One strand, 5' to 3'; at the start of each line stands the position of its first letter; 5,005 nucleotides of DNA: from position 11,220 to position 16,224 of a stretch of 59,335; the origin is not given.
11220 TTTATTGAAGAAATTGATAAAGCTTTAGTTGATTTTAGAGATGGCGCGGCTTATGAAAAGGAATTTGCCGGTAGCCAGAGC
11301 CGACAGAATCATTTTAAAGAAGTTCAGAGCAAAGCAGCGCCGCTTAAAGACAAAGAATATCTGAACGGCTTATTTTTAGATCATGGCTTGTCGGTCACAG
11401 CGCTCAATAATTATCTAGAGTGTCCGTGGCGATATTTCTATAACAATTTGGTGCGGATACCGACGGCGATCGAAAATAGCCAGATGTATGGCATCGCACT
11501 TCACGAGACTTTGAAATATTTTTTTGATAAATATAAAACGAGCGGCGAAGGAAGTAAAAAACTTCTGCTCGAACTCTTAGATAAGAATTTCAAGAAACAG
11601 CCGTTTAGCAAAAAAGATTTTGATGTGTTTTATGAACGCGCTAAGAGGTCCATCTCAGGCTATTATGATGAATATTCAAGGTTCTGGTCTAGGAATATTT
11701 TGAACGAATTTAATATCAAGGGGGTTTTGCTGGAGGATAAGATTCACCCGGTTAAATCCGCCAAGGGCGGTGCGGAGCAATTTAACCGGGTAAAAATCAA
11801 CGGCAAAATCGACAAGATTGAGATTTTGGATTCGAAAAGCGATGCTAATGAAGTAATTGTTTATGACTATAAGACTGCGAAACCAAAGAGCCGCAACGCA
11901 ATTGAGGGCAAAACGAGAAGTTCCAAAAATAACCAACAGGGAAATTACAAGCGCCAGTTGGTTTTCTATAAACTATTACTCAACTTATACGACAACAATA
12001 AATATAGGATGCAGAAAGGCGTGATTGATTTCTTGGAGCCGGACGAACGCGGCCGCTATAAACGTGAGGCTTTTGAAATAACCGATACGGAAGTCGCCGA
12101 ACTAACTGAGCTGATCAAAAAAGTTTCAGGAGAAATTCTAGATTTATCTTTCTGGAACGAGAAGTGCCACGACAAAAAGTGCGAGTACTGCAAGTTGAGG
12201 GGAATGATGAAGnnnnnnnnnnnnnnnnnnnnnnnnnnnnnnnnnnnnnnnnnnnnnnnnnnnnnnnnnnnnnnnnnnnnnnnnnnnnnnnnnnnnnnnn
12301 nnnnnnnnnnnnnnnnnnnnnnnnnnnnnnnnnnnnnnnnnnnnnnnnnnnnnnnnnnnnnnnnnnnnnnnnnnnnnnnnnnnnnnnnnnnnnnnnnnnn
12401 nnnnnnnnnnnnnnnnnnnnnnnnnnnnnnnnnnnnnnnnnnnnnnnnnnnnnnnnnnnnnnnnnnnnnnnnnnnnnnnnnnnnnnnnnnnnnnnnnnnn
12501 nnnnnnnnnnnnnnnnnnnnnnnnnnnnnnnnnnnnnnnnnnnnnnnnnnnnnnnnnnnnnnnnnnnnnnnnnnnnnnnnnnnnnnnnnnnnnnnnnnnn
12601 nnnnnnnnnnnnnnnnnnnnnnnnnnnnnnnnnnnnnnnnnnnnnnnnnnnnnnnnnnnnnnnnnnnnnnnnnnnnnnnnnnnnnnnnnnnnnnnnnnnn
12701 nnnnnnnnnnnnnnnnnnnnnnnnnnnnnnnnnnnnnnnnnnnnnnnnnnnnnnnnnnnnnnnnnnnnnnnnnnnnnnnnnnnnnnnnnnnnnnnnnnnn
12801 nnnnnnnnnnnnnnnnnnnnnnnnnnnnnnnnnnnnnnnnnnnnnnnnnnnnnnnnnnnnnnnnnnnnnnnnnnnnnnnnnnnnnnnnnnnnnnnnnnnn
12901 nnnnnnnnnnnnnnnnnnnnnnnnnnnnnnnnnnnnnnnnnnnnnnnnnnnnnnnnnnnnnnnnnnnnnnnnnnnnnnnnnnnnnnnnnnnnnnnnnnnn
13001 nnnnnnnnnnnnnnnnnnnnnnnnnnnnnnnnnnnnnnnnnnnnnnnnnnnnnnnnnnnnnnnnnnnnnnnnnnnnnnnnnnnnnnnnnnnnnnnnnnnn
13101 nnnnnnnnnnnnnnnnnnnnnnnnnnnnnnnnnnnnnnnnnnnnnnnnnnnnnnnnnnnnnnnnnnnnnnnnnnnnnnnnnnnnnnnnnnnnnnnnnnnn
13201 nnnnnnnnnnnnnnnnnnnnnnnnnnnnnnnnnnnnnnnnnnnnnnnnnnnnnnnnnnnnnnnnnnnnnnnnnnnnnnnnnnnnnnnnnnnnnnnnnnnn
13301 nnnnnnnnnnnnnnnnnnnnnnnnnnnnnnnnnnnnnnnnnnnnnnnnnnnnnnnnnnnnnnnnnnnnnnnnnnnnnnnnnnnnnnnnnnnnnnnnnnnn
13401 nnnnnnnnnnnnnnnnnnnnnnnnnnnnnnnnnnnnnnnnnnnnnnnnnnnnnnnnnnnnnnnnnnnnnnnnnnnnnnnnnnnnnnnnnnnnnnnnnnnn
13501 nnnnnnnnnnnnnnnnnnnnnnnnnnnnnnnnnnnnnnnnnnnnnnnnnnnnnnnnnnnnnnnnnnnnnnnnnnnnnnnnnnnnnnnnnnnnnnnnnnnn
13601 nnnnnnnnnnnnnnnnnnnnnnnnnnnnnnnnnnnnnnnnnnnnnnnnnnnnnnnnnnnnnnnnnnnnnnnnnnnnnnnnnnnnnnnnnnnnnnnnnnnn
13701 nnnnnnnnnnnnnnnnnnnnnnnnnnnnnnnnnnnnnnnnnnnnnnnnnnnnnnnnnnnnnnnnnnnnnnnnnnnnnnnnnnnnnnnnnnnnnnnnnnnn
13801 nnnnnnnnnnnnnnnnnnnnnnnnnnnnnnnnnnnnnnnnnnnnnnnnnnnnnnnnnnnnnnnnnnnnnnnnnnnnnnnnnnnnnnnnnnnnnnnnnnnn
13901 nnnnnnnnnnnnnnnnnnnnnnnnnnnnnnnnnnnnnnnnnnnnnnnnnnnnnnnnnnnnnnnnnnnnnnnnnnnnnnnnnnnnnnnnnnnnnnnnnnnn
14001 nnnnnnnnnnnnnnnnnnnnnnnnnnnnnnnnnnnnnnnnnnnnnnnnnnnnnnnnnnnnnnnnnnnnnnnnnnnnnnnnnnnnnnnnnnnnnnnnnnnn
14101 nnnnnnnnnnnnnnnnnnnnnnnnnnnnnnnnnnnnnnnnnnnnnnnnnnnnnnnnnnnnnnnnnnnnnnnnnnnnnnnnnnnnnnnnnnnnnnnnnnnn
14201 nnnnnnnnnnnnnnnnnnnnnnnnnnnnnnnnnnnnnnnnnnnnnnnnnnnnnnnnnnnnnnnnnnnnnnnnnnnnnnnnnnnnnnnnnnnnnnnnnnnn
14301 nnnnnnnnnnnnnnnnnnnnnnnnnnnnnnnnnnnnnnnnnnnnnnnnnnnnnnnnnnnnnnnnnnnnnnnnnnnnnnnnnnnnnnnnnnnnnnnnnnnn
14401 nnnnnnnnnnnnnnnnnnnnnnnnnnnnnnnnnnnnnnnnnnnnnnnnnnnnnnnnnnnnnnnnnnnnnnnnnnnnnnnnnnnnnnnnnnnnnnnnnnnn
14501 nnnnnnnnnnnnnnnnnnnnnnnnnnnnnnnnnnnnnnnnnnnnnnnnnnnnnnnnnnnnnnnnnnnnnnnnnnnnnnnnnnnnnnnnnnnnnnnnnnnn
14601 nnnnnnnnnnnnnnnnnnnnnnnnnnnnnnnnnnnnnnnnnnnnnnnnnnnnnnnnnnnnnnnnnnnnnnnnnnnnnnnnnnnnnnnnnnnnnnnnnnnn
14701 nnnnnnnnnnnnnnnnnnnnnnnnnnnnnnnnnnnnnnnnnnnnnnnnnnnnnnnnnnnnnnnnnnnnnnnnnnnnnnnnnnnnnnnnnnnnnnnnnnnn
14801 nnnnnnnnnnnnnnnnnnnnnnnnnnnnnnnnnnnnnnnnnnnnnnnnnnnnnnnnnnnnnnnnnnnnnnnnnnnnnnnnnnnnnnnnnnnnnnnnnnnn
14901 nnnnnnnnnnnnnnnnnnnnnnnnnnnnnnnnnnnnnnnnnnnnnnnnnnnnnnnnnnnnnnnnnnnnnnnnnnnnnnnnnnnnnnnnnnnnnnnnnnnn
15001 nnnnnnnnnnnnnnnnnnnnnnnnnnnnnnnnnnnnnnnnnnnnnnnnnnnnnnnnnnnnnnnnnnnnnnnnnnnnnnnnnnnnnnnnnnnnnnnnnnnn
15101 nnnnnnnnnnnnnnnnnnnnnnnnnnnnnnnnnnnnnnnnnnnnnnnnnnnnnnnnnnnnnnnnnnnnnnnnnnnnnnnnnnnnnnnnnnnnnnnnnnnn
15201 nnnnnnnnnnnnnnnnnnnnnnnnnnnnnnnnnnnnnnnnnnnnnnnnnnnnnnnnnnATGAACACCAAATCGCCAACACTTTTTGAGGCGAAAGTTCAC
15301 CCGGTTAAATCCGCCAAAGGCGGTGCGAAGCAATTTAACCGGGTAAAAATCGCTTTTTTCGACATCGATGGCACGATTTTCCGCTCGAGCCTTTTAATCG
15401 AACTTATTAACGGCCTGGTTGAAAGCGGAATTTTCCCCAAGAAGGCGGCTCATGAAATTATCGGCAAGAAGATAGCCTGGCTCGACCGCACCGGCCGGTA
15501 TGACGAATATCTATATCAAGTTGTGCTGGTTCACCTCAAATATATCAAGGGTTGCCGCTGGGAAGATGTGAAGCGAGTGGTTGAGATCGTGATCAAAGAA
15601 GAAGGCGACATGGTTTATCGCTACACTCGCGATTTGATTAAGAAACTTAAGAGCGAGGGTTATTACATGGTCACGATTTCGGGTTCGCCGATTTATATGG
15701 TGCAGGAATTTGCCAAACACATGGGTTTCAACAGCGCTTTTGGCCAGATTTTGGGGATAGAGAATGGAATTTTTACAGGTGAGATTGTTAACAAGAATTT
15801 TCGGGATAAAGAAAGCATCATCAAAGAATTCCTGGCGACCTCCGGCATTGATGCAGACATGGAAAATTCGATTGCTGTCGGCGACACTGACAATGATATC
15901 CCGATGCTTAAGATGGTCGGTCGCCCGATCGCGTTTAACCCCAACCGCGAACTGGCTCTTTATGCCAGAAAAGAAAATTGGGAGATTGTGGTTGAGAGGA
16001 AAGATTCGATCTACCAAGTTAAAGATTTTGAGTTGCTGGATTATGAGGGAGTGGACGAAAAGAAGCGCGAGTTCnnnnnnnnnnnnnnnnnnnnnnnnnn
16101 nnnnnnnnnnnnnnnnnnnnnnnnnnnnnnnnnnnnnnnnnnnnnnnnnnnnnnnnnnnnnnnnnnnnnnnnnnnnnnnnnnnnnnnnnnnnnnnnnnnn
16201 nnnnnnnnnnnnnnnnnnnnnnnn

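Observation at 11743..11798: RPE-like nested palindromic element inserted in frame in unrelated protein-coding genes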

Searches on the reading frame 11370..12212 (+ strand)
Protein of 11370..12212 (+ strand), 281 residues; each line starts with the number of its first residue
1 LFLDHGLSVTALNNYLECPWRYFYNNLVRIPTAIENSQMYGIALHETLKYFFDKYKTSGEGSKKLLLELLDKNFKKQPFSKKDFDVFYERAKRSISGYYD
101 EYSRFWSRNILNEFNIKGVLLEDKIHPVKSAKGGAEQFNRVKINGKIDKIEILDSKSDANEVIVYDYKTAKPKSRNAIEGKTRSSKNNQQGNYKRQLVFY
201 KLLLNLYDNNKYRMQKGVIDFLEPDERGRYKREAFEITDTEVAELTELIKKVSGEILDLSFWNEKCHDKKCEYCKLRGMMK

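Call 80: predict_structure(alignment_id=A3)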
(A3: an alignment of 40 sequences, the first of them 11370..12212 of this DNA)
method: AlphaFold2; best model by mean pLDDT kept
length: 281 residues; sequences in the alignment: 40
mean_pLDDT: 91.0   pTM: 0.89
mean pLDDT of the five models: 91.0, 90.9, 90.5, 90.3, 90.0
residues with pLDDT >= 90: 228; 70-90: 28; 50-70: 21; < 50: 4
segments of 3 or more residues with pLDDT < 50: none
pLDDT, mean of each block of 10 residues (from residue 1): 89 94 90 93 98 96 98 98 98 98 97 96 61 60 97 82 97 94 66 93 95 97 98 98 95 92 92 91 79
secondary structure, 60 per line:
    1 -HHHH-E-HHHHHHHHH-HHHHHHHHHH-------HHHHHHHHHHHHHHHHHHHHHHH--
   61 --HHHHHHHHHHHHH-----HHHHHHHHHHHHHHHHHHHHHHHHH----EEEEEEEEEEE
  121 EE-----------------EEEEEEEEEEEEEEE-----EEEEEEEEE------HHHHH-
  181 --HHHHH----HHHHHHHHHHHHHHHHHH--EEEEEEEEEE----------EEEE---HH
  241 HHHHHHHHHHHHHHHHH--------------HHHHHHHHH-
elements in order: H2-5 H9-17 H19-28 H36-58 H63-75 H81-105 E110-122 E140-154 E160-168 H175-179 H183-187 H192-209 E212-221 E232-235 H239-257 H272-280

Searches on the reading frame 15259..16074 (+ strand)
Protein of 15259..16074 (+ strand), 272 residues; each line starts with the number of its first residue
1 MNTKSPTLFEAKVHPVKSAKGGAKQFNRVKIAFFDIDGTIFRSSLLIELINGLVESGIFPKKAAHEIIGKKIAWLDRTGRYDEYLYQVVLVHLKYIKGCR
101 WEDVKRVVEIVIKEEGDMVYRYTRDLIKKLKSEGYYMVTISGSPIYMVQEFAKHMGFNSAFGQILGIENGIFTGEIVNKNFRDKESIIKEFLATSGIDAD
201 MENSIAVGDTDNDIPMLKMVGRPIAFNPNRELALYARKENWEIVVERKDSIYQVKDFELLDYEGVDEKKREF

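Call 24: find_homologous_proteins(query=window:15259-16074:+, max_evalue=1e-10)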
Query window:15259-16074:+ (272 aa): 3477 proteins with E <= 1e-10 among 3948 candidates; the best 120 are listed.
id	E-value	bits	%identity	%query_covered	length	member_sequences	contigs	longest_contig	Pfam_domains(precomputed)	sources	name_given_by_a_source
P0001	5.9e-177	604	100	100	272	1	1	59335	PF13419.13,PF00702.33,PF08282.19,PF12710.14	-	-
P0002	4.4e-137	474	78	100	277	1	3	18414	PF00702.33,PF08282.19,PF12710.14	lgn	-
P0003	1.5e-132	459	76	99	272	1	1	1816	PF00702.33,PF08282.19,PF12710.14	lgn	-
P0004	1.8e-119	416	71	99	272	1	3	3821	PF00702.33,PF08282.19,PF12710.14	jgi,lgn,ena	-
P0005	1.4e-107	377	71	89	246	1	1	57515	PF00702.33,PF08282.19,PF12710.14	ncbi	-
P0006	1.7e-107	377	70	90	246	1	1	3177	PF00702.33,PF08282.19,PF12710.14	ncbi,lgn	-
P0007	1.0e-106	374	70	88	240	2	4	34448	PF00702.33,PF08282.19,PF12710.14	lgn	-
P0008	5.2e-106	372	70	85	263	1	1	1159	PF00702.33,PF08282.19,PF12710.14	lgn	-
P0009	1.2e-105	371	69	87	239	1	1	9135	PF00702.33,PF08282.19,PF12710.14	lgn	-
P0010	1.0e-103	364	70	86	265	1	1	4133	PF13419.13,PF00702.33,PF08282.19,PF12710.14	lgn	-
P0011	2.6e-102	360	64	98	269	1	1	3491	PF13419.13,PF00702.33,PF08282.19,PF12710.14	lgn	-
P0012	8.1e-101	355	68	85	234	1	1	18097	PF13419.13,PF00702.33,PF08282.19,PF12710.14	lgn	-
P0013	5.9e-99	349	65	87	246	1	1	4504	PF13419.13,PF00702.33,PF08282.19,PF12710.14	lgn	-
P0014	6.8e-97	342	63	88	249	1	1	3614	PF00702.33,PF08282.19,PF12710.14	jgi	-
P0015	3.7e-96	339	62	88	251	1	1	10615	PF00702.33,PF08282.19,PF12710.14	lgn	-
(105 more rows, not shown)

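Call 26: find_encoding_contigs(protein=P0002, flank=10000, max_places=3)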
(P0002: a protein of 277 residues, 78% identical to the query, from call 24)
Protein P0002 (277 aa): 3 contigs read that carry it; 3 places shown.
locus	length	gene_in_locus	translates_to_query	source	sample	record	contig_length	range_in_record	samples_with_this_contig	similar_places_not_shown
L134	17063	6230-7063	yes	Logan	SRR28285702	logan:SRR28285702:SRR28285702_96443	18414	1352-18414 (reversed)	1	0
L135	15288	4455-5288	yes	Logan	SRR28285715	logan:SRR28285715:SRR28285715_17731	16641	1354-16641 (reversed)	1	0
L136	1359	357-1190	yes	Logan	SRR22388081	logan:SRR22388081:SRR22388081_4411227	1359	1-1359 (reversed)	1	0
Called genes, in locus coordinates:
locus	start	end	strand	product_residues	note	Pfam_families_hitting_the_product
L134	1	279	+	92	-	?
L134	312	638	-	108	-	-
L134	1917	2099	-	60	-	-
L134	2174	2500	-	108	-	-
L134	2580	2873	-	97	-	-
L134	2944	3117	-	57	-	-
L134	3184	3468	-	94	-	-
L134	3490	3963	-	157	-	PF00186:DHFR_1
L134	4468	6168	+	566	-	PF01565:FAD_binding_4, PF02913:FAD-oxidase_C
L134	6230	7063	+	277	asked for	PF00702:Hydrolase, PF08282:Hydrolase_3 (faint), PF12710:HAD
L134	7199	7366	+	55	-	-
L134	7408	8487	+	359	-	-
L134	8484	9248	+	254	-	PF01209:Ubie_methyltran, PF13489:Methyltransf_23, PF05175:MTS (weak), PF08241:Methyltransf_11, PF08242:Methyltransf_12, PF13649:Methyltransf_25, PF13847:Methyltransf_31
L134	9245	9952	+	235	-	PF20260:PUA_4, PF04452:Methyltrans_RNA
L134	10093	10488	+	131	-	PF14325:DUF4383 (faint)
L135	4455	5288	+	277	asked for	PF00702:Hydrolase, PF08282:Hydrolase_3 (faint), PF12710:HAD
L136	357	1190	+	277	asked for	PF00702:Hydrolase, PF08282:Hydrolase_3 (faint), PF12710:HAD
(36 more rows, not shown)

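Call 27: find_encoding_contigs(protein=P0005, flank=10000, max_places=2)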
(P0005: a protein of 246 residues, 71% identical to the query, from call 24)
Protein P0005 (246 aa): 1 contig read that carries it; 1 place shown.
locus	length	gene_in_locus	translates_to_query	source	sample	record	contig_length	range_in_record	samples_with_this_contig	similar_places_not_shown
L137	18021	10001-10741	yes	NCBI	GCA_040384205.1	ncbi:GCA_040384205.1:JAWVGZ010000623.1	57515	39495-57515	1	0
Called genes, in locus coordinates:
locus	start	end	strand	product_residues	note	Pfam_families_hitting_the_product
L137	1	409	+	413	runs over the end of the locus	PF01541:GIY-YIG, PF27096:UvrC_M, PF02151:UVR (faint), PF08459:UvrC_RNaseH_dom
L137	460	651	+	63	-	-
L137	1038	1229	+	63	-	-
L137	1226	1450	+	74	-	-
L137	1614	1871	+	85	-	-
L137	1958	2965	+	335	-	PF01926:MMR_HSR1, PF02421:FeoB_N, PF06071:YchF-GTPase_C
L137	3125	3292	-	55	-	-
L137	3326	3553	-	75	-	-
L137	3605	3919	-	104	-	-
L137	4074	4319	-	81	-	-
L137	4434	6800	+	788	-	-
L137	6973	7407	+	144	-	PF12705:PDDEXK_1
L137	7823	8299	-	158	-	PF00186:DHFR_1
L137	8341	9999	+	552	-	PF01565:FAD_binding_4, PF02913:FAD-oxidase_C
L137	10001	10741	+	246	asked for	PF00702:Hydrolase, PF08282:Hydrolase_3 (faint), PF12710:HAD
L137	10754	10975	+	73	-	-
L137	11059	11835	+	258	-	PF01209:Ubie_methyltran, PF02353:CMAS (weak), PF05175:MTS, PF13489:Methyltransf_23, PF13847:Methyltransf_31, PF08241:Methyltransf_11, PF08242:Methyltransf_12, PF13649:Methyltransf_25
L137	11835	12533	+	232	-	PF20260:PUA_4, PF04452:Methyltrans_RNA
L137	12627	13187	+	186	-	PF01923:Cob_adeno_trans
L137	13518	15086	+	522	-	PF00570:HRDC, PF13742:tRNA_anti_2, PF01336:tRNA_anti-codon, PF02601:Exonuc_VII_L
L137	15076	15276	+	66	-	PF02609:Exonuc_VII_S (weak)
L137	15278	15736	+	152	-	PF10648:Gmad2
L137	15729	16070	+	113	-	PF01588:tRNA_bind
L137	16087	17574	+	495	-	PF02789:Peptidase_M17_N, PF00883:Peptidase_M17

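Call 38: search_protein_families(library=pfam, proteins=[window:15259-16074:+], max_evalue=0.01)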
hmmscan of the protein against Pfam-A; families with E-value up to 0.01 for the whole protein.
window:15259-16074:+ (272 aa): 5 families
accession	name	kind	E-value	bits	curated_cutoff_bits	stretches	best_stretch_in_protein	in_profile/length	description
PF12710.13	HAD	-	1.6e-21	78.1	27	1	32-218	1-189/189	haloacid dehalogenase-like hydrolase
PF00702.32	Hydrolase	-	2.9e-15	57.6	26.4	1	29-221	1-191/191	haloacid dehalogenase-like hydrolase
PF08282.18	Hydrolase_3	-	1.6e-12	48.1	20.9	2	170-226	175-228/255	haloacid dehalogenase-like hydrolase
PF13419.12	HAD_2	-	3.1e-06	27.9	23.8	1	34-216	3-167/178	Haloacid dehalogenase-like hydrolase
PF06888.18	Put_Phosphatase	-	0.0072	16.2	27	0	75-165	36-120/234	Putative Phosphatase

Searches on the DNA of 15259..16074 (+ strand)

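Call 73: search_with_rna_model(model_id=R1, sources=[L134, L135, L137, L138, L140, L148, L003, L005, L007, L009, L012, L013, L018, L021, L025, L030, L031, L055, L056, L072, L084, L085, L087, L088, L123, L125, L132], max_evalue=0.01)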
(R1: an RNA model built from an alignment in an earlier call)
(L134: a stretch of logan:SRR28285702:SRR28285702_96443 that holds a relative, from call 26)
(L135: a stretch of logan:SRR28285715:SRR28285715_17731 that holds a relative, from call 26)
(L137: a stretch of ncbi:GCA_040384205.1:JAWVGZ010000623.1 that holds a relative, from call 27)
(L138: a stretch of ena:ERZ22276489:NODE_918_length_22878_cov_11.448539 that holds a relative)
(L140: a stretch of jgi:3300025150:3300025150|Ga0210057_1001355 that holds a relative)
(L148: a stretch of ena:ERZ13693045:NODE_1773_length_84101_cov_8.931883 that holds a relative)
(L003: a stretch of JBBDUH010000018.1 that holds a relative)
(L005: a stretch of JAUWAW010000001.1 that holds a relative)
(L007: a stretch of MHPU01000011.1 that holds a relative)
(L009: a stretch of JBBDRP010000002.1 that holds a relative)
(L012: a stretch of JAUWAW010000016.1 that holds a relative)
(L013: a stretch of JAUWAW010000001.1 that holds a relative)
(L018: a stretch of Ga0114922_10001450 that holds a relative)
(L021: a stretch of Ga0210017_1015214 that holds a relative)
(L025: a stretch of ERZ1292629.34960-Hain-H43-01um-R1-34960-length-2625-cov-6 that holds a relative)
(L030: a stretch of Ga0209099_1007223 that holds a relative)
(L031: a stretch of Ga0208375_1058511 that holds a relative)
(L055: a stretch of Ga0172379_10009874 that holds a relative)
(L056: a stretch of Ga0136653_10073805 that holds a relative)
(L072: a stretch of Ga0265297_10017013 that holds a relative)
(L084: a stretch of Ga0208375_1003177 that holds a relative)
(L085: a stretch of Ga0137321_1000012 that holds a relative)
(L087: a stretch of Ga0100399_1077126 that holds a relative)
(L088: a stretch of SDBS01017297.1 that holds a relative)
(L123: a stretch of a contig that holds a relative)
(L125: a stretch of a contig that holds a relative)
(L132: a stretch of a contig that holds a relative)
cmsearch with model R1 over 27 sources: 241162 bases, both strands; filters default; matches with E-value up to 0.01: 54.
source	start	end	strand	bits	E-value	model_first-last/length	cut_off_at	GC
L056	794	861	+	89.9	6.2e-21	1-68/68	no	0.46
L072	6368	6435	-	89.1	1e-20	1-68/68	no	0.38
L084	13461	13528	+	86.1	6.2e-20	1-68/68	no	0.5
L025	2499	2566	-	85.7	7.9e-20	1-68/68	no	0.44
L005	2250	2317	+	83.5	3.1e-19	1-68/68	no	0.44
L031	121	188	-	83.4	3.2e-19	1-68/68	no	0.47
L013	4558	4625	+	82.2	6.8e-19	1-68/68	no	0.43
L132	6383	6450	+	80.1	2.4e-18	1-68/68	no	0.44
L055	1141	1202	+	66.8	8e-15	1-68/68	no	0.48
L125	3813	3874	-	66.8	8.3e-15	1-68/68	no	0.61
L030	4398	4459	-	65.4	1.9e-14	1-68/68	no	0.44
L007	1698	1762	-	62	1.5e-13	1-68/68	no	0.4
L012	5396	5457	+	62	1.6e-13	1-68/68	no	0.53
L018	8972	9045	+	61.4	2.3e-13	1-68/68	no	0.53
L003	3595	3660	-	58.7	1.2e-12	1-68/68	no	0.48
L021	5069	5124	+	58.2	1.6e-12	1-68/68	no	0.48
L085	4162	4224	-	57.6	2.2e-12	1-68/68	no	0.32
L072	4498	4562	-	56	5.9e-12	1-68/68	no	0.34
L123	9973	10034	+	55.5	8.3e-12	1-68/68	no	0.4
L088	1189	1253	-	53.1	3.5e-11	1-68/68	no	0.57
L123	1259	1332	+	53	3.7e-11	1-68/68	no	0.42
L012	5396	5457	-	51.3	1e-10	1-68/68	no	0.53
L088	1189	1253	+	51.3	1.1e-10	1-68/68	no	0.57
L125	3813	3874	+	51.2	1.1e-10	1-68/68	no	0.61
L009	7914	7979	-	50.6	1.6e-10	1-68/68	no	0.3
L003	7337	7394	-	49.2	3.9e-10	1-68/68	no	0.33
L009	7914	7979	+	48.9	4.8e-10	1-68/68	no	0.3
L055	7823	7895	-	48.2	7.1e-10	1-68/68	no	0.33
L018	3752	3815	-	48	8e-10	1-68/68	no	0.33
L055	1141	1202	-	48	8.2e-10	1-68/68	no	0.48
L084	13461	13528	-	47.9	8.5e-10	1-68/68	no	0.5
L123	4850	4913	+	47.3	1.2e-09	1-68/68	no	0.42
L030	4398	4459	+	47.2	1.3e-09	1-68/68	no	0.44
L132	6383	6450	-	46.8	1.7e-09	1-68/68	no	0.44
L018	8972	9045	-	46.8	1.7e-09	1-68/68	no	0.53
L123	9973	10034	-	46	2.7e-09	1-68/68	no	0.4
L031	121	188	+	45.2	4.5e-09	1-68/68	no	0.47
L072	6368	6435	+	43.8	1.1e-08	1-68/68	no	0.38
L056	794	861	-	43.7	1.1e-08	1-68/68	no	0.46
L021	5069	5124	-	42.7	2.1e-08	1-68/68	no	0.48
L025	2499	2566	+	42.5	2.4e-08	1-68/68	no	0.44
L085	4162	4224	+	42.3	2.6e-08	1-68/68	no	0.32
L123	1259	1332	-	42.2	2.8e-08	1-68/68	no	0.42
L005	2250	2317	-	39.9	1.2e-07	1-68/68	no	0.44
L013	4558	4625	-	39.4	1.6e-07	1-68/68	no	0.43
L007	1698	1762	+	39.3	1.6e-07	1-68/68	no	0.4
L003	3595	3660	+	38.5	2.7e-07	1-68/68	no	0.48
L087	1495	1541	+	37.8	4.1e-07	1-68/68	no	0.45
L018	3752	3815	+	37.8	4.2e-07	1-68/68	no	0.33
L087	1495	1541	-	35.6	1.6e-06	1-68/68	no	0.45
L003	7337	7394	+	35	2.3e-06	1-68/68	no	0.33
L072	4498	4562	+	33.4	6.1e-06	1-68/68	no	0.34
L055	7823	7895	+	29.6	6.3e-05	1-68/68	no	0.33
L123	4850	4913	-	26.9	0.00032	1-68/68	no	0.42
